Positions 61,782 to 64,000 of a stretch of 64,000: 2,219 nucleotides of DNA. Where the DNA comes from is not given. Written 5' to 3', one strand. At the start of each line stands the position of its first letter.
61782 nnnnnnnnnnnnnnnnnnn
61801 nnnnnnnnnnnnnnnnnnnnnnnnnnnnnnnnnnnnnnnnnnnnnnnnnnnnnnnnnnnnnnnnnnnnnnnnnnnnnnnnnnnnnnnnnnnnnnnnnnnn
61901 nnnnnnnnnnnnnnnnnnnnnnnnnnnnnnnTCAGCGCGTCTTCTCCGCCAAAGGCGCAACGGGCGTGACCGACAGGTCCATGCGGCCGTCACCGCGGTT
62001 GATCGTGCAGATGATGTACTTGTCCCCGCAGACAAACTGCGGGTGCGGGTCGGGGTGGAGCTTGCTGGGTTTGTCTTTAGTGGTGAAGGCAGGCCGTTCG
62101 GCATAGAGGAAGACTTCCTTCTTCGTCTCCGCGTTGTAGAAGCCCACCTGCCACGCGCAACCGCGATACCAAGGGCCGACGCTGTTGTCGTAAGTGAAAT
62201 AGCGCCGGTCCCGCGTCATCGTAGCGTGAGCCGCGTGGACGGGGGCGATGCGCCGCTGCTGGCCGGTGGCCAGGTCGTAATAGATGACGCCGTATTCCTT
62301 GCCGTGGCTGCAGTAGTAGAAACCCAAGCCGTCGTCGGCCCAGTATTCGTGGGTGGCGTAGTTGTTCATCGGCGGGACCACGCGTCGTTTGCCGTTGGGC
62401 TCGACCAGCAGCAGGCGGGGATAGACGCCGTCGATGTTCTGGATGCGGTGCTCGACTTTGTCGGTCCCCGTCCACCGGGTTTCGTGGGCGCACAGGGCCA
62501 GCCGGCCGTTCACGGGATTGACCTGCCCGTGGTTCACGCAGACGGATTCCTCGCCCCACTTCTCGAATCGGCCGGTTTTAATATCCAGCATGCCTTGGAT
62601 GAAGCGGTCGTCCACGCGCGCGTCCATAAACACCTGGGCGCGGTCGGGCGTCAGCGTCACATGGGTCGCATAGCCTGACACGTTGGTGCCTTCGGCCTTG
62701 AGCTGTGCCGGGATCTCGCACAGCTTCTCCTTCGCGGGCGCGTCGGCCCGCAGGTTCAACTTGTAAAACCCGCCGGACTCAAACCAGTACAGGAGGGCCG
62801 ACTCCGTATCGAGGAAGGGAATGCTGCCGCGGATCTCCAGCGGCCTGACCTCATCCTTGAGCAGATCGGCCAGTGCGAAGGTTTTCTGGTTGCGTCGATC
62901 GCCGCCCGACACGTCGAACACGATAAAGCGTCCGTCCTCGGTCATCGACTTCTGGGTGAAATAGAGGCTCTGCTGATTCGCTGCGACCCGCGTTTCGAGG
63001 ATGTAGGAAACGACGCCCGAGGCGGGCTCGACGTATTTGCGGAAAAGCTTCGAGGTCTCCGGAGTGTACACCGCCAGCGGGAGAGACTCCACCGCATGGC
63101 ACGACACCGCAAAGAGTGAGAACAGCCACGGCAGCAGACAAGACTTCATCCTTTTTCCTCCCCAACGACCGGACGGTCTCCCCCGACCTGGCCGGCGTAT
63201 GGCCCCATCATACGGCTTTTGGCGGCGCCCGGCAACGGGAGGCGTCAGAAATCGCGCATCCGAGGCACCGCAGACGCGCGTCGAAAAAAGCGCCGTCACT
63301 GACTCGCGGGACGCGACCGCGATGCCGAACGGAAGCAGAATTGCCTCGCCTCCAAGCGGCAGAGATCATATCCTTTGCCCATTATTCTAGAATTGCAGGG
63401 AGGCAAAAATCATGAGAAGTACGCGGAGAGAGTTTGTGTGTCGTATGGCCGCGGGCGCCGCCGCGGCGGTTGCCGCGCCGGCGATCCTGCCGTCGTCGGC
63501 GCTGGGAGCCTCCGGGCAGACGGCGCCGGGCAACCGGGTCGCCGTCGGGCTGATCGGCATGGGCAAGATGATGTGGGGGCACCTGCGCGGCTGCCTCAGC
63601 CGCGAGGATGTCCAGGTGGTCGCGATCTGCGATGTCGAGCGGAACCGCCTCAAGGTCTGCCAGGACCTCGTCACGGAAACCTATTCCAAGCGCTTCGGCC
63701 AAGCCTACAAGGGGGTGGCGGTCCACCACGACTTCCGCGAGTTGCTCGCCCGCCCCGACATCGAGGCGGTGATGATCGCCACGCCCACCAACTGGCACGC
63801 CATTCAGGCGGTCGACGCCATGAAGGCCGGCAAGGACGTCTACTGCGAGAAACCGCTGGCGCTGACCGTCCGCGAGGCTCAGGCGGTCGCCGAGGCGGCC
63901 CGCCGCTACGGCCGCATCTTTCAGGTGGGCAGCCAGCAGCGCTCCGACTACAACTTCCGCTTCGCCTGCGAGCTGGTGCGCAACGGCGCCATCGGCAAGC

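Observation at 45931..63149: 17-kb single-strand locus of secreted, mostly non-classical glycan-active proteins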

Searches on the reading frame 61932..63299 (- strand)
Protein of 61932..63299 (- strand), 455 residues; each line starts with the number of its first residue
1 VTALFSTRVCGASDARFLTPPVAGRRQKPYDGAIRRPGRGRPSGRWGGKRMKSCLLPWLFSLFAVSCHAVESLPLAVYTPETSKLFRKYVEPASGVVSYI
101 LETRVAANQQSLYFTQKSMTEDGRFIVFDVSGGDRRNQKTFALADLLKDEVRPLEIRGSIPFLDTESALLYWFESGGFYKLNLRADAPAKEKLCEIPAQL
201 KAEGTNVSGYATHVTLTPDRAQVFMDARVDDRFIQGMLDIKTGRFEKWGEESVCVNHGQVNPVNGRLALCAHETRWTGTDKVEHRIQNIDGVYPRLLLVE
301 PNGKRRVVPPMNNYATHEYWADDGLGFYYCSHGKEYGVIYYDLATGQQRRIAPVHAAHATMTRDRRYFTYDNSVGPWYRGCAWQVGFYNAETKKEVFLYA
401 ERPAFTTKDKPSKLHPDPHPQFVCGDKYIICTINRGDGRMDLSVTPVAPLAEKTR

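Call 5: search_protein_families(library=pfam, proteins=[window:61932-63299:-], max_evalue=0.01)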
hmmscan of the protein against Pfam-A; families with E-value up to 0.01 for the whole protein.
window:61932-63299:- (455 aa): 0 families

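Call 7: search_protein_families(library=ncbifam, proteins=[window:61932-63299:-], max_evalue=0.1)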
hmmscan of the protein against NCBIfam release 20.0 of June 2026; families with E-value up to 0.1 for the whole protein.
window:61932-63299:- (455 aa): 0 families

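Call 9: search_protein_families(library=pfam, proteins=[window:61932-63149:-], max_evalue=10)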
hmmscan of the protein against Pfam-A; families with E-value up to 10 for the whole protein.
window:61932-63149:- (405 aa): 0 families

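Call 12: search_solved_structures(query=window:61932-63149:-, max_evalue=1)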
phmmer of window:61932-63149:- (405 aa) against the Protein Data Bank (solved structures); distinct sequences matched with E-value up to 1: 2.
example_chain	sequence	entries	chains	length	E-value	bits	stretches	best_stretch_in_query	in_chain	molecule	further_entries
5fc9_A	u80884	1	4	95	0.47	12.7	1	208-282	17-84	Blue (Type 1) copper domain protein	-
3pe7_A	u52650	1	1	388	0.92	11.7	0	242-322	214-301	Oligogalacturonate lyase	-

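Call 25: find_homologous_proteins(query=window:61932-63149:-)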
Query window:61932-63149:- (405 aa): 156 proteins with E <= 0.001 among 2085 candidates; the best 120 are listed.
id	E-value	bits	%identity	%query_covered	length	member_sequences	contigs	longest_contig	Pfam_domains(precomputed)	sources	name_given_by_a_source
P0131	5.9e-284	959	100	100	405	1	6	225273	-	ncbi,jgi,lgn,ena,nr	ncbi:MAG TPA: hypothetical protein PKM57_02190 [Kiritimatiellia bacterium]|nr:hypothetical protein [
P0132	1.0e-251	853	91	96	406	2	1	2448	-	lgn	-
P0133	9.9e-248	840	88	100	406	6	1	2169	-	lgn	-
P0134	1.1e-247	840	89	96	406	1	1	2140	-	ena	-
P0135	2.1e-242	823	86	100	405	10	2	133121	-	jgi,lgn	jgi:hypothetical protein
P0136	2.5e-240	816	85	100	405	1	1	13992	-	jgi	jgi:hypothetical protein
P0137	3.3e-240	815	85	100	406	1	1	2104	-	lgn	-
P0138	1.3e-239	813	84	100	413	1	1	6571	-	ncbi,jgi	-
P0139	9.0e-239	811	85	100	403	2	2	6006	-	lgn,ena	-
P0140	8.3e-233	791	85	96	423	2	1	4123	-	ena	-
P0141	1.7e-231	787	83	100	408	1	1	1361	-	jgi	-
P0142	6.0e-228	775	81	96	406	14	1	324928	-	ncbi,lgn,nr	ncbi:MAG: hypothetical protein HZA88_11025 [Verrucomicrobia bacterium]|nr:hypothetical protein [Verr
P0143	5.7e-226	768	82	100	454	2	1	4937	-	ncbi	-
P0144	2.3e-222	757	81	94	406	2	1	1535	-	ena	-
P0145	3.0e-220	750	79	97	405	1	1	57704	-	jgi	jgi:hypothetical protein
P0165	3.8e-197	673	71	98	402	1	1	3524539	-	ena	-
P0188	4.1e-116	407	49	96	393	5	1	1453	PF14583.13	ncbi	-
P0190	1.3e-114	402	47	98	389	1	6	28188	PF14583.13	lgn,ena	-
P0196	1.9e-108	381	46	100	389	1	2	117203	-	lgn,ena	-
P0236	2.2e-88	315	42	93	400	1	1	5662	PF14583.13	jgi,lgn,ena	-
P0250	7.2e-85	304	40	99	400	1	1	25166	PF14583.13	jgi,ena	-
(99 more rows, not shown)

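Call 31: search_solved_structures(query=A3, max_evalue=1, show_alignments=1)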
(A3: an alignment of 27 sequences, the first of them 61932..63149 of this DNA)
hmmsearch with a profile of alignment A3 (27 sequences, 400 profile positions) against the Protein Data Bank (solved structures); distinct sequences matched with E-value up to 1: 7.
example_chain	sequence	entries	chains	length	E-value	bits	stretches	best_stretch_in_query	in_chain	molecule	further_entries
3pe7_A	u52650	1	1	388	1.1e-12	50.7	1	33-379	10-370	Oligogalacturonate lyase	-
3c5m_A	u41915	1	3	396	1.4e-10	43.6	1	34-316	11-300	Oligogalacturonate lyase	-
3mry_A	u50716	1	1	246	0.2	13.5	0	124-194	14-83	Ribosome inactivating protein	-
3n1d_A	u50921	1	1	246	0.21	13.5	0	124-193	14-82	Ribosome inactivating protein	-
3mrw_A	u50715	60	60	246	0.35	12.7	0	124-193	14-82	Ribosome inactivating protein | rRNA N-glycosidase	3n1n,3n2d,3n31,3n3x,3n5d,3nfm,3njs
4hc7_A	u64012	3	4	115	0.37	12.6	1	265-310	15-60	Trans-acting T-cell-specific transcription factor GATA-3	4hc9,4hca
3my6_A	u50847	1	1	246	0.49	12.2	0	124-193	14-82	Ribosome-inactivating protein momordin I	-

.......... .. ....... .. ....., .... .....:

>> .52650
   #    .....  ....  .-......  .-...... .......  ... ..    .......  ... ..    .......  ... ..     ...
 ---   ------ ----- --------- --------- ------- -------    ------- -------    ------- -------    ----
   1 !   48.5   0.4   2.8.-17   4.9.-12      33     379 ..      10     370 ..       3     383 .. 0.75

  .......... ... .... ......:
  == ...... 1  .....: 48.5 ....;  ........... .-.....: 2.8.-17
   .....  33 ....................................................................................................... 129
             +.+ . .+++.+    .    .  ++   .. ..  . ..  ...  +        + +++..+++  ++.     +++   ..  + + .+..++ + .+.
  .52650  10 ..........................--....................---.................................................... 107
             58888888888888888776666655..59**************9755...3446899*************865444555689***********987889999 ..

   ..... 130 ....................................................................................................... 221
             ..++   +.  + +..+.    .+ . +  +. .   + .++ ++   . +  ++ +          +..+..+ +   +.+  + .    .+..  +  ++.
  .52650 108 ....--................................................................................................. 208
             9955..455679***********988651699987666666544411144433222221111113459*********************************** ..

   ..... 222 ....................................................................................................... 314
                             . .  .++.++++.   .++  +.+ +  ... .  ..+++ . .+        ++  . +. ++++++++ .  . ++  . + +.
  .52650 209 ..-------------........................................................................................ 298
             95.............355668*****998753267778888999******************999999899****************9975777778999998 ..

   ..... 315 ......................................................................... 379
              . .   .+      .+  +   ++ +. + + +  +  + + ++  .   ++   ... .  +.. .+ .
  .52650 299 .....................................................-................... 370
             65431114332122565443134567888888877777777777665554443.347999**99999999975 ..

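Call 48: find_encoding_contigs(protein=window:61932-63149:-, flank=10000, max_places=6)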
Protein window:61932-63149:- (405 aa): 13 contigs read that carry it; 6 places shown.
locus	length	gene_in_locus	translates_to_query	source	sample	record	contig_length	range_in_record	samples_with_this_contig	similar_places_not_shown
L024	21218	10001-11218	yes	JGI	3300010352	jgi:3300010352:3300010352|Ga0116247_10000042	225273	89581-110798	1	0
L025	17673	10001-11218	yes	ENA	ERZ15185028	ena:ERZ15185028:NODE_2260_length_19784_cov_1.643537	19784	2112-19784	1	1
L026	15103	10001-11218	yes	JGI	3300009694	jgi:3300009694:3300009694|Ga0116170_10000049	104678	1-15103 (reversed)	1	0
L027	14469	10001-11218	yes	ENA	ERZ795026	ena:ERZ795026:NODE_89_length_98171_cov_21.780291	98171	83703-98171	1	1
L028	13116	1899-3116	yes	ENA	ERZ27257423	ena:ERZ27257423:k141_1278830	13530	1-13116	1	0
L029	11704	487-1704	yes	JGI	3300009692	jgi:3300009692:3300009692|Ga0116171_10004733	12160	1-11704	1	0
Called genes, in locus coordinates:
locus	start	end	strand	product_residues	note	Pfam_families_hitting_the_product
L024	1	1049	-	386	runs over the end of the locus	PF13377:Peripla_BP_3, PF12833:HTH_18, PF00165:HTH_AraC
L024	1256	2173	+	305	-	PF03009:GDPD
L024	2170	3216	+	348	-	PF01210:NAD_Gly3P_dh_N, PF07479:NAD_Gly3P_dh_C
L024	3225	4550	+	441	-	PF07690:MFS_1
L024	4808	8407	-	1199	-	PF06283:ThuA, PF13646:HEAT_2, PF00754:F5_F8_type_C, PF22633:F5_F8_type_C_2, PF00754:F5_F8_type_C, PF22633:F5_F8_type_C_2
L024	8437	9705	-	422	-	PF01408:GFO_IDH_MocA, PF22725:GFO_IDH_MocA_C3 (faint), PF19051:GFO_IDH_MocA_C2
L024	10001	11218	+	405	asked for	-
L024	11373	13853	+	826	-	-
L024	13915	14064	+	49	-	-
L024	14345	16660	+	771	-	PF18582:HZS_alpha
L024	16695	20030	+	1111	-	PF02210:Laminin_G_2 (faint), PF14307:Glyco_tran_WbsX, PF13385:Laminin_G_3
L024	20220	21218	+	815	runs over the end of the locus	-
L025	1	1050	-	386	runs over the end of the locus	PF13377:Peripla_BP_3, PF12833:HTH_18, PF00165:HTH_AraC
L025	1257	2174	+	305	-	PF03009:GDPD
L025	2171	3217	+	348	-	PF01210:NAD_Gly3P_dh_N, PF07479:NAD_Gly3P_dh_C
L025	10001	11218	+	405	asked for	-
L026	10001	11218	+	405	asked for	-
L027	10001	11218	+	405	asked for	-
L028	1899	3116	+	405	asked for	-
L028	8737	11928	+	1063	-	PF02210:Laminin_G_2 (faint), PF14307:Glyco_tran_WbsX, PF13385:Laminin_G_3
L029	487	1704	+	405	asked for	-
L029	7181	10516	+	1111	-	PF02210:Laminin_G_2 (faint), PF14307:Glyco_tran_WbsX, PF13385:Laminin_G_3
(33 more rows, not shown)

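Call 64: find_encoding_contigs(protein=P0142, flank=8000, max_places=1)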
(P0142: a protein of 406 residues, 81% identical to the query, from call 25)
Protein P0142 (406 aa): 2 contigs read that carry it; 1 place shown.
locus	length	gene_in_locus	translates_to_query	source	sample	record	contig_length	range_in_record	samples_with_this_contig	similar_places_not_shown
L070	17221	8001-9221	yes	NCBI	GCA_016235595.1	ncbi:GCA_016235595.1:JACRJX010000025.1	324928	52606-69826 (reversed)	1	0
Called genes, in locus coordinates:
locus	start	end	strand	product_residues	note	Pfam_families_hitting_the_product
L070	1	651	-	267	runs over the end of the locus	PF01026:TatD_DNase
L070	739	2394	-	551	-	PF02776:TPP_enzyme_N, PF00205:TPP_enzyme_M, PF02775:TPP_enzyme_C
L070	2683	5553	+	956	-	-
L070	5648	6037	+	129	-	PF24722:DUF7674 (weak)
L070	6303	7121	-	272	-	PF02517:Rce1-like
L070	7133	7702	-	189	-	-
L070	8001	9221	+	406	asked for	-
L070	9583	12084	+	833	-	PF02838:Glyco_hydro_20b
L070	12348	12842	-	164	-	PF00578:AhpC-TSA, PF08534:Redoxin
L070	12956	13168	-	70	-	PF07311:Dodecin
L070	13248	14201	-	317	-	-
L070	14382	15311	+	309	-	PF01663:Phosphodiest (faint)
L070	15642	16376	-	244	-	PF03358:FMN_red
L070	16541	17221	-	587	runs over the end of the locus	PF13360:PQQ_2 (weak)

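Call 65: find_encoding_contigs(protein=P0165, flank=8000, max_places=1)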
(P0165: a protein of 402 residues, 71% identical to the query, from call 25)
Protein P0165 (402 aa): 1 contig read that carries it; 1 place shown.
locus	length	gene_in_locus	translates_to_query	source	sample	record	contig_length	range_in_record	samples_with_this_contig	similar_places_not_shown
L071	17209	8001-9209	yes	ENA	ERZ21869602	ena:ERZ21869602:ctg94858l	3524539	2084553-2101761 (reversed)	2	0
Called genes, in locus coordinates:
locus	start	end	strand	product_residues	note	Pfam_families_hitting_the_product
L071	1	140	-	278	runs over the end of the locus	PF05690:ThiG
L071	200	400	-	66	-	PF02597:ThiS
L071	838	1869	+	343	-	PF00595:PDZ (weak), PF13180:PDZ_2, PF17820:PDZ_6 (weak)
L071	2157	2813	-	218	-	-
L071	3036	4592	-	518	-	PF02861:Clp_N (weak), PF17792:ThiD2, PF02581:TMP-TENI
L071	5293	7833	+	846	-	PF02861:Clp_N, PF02861:Clp_N, PF00004:AAA, PF17871:AAA_lid_9, PF02151:UVR, PF00158:Sigma54_activat, PF00004:AAA, PF07724:AAA_2, +12 more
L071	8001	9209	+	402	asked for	-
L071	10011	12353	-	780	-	PF14871:GHL6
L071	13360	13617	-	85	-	-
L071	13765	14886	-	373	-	PF13528:Glyco_trans_1_3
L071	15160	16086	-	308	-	PF00149:Metallophos, PF12850:Metallophos_2 (faint)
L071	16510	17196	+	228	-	PF01209:Ubie_methyltran, PF13489:Methyltransf_23, PF02353:CMAS (weak), PF01170:UPF0020, PF13847:Methyltransf_31, PF08241:Methyltransf_11, PF08242:Methyltransf_12, PF13649:Methyltransf_25, +4 more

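Call 66: find_encoding_contigs(protein=P0196, flank=8000, max_places=1)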
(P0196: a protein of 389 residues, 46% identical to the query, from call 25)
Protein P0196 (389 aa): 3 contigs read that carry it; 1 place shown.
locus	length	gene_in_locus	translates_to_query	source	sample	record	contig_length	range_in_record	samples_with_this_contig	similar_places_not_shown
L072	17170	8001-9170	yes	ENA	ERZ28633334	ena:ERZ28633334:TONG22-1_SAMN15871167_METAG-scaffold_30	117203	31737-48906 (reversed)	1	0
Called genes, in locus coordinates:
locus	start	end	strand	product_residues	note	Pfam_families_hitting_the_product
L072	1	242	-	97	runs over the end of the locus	-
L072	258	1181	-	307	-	-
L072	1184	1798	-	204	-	-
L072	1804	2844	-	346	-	-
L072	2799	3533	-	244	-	-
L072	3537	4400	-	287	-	-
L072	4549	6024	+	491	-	PF00370:FGGY_N, PF02782:FGGY_C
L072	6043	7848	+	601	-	PF00496:SBP_bac_5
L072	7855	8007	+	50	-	-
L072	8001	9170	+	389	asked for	-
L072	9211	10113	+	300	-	PF00892:EamA (faint)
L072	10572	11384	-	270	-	PF01026:TatD_DNase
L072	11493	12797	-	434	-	PF03739:LptF_LptG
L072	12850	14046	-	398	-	PF00091:Tubulin, PF12327:FtsZ_C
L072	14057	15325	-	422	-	PF02491:SHS2_FTSA, PF14450:FtsA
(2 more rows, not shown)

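Call 76: search_protein_families(library=pfam, alignment_id=A3, max_evalue=0.01)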
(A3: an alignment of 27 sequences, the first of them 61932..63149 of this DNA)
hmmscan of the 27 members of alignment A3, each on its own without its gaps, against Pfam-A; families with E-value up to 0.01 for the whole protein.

A. member 1, window:61932-63149:- (405 aa): 0 families

B. families by the number of members that match (of 27 scanned): 2 families
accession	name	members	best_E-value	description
PF14583.12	Pectate_lyase22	7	1.9e-09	Oligogalacturonate lyase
PF07470.19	Glyco_hydro_88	3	1.1e-22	Glycosyl Hydrolase Family 88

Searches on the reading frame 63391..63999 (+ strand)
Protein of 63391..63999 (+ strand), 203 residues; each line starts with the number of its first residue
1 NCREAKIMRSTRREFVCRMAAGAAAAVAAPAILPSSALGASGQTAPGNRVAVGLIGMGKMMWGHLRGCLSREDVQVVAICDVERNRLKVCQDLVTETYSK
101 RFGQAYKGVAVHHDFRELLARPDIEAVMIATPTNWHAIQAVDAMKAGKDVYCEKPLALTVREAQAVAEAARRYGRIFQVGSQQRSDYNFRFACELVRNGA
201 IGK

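Call 5: search_protein_families(library=pfam, proteins=[window:63391-63999:+], max_evalue=0.01)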
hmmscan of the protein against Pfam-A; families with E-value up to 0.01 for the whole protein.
window:63391-63999:+ (203 aa): 1 family
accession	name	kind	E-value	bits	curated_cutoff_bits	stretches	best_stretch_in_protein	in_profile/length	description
PF01408.29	GFO_IDH_MocA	-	3e-24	86.4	24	1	51-180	2-119/120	Oxidoreductase family, NAD-binding Rossmann fold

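Call 7: search_protein_families(library=ncbifam, proteins=[window:63391-63999:+], max_evalue=0.1)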
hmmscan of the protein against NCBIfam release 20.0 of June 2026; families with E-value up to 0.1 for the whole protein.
window:63391-63999:+ (203 aa): 14 families
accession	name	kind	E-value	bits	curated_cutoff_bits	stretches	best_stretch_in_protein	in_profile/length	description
NF058561.1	BT_2158_fam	equivalog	3.6e-30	105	750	1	12-203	2-176/487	glycoside 3-dehydrogenase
TIGR04380.1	myo_inos_iolG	equivalog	3.1e-28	98.6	355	1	50-203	2-144/330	inositol 2-dehydrogenase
NF040723.1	UDP-GlcNAcDh_Arch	equivalog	4e-20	72.5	450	1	51-203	2-140/302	UDP-N-acetylglucosamine 3-dehydrogenase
NF052479.1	LevoglcsnDh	equivalog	1.4e-17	63.5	650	1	50-203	4-153/386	levoglucosan dehydrogenase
NF052679.1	InsChiInosDhIolG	equivalog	3.7e-14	52.5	540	1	52-202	5-146/343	bifunctional inositol 2-dehydrogenase/D-chiro-inositol 1-dehydrogenase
NF008607.0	PRK11579.1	subfamily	4.4e-14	52.2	330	1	101-203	42-144/346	oxidoreductase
NF041392.1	XylDh_Gfo6_Halo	equivalog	4.6e-11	42.1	350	1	103-203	63-162/350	D-xylose 1-dehydrogenase Gfo6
NF058563.1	BT_2159_fam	equivalog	2.9e-09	36.4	650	1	51-202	2-141/350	disaccharide 3-dehydrogenase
NF007574.0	PRK10206.1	equivalog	1.3e-08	34.3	352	1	104-202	46-144/345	oxidoreductase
TIGR01225.1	hutH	equivalog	0.0034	15.9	539.15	1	24-61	124-161/506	histidine ammonia-lyase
TIGR03832.1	Tyr_2_3_mutase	equivalog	0.0061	15.1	501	1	14-61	113-159/507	tyrosine 2,3-aminomutase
NF040740.1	ornith_Ord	equivalog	0.0067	15.9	400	1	51-133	2-78/335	2,4-diaminopentanoate dehydrogenase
NF006871.0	PRK09367.1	subfamily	0.012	14.3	524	1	24-84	127-167/505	histidine ammonia-lyase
TIGR03944.1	dehyd_SbnB_fam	equivalog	0.041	12.9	326.9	1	35-146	118-221/327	2,3-diaminopropionate biosynthesis protein SbnB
